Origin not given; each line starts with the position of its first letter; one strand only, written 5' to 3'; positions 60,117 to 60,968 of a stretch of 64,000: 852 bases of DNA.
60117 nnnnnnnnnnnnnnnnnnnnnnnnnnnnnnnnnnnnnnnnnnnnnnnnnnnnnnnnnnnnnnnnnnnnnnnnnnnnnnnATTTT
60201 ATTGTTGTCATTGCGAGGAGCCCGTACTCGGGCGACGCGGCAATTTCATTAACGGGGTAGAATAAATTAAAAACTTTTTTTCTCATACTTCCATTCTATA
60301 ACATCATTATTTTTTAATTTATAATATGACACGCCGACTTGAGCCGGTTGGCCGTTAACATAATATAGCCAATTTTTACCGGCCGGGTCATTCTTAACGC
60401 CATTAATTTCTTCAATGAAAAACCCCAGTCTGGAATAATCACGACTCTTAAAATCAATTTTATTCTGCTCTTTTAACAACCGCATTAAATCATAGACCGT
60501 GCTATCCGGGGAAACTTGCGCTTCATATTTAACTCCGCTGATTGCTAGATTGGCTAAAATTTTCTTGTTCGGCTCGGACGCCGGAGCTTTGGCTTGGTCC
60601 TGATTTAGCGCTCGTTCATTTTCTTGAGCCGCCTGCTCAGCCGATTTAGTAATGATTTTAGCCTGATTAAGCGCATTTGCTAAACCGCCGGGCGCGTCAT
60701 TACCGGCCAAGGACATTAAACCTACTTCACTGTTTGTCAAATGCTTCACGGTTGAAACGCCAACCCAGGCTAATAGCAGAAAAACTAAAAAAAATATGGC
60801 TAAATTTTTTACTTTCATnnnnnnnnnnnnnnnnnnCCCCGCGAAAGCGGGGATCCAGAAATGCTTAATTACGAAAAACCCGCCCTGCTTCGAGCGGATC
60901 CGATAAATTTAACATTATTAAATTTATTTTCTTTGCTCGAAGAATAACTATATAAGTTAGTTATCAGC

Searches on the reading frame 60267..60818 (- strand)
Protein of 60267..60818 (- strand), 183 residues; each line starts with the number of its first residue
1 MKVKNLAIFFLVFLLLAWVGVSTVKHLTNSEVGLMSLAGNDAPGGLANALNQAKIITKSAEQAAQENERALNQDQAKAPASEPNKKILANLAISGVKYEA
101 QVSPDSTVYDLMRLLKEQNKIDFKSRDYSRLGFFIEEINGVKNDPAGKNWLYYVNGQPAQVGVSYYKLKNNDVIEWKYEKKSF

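Call 46: search_protein_families(library=pfam, proteins=[window:60267-60818:-], max_evalue=0.01)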
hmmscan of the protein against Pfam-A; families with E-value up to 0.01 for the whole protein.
window:60267-60818:- (183 aa): 2 families
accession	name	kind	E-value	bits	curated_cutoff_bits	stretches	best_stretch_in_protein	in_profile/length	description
PF14478.12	DUF4430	-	2.3e-18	66.9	23.8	1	105-180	1-72/72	Domain of unknown function (DUF4430)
PF16511.11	FERM_f0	-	0.0019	18.9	26.9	0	95-177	11-80/81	N-terminal or F0 domain of Talin-head FERM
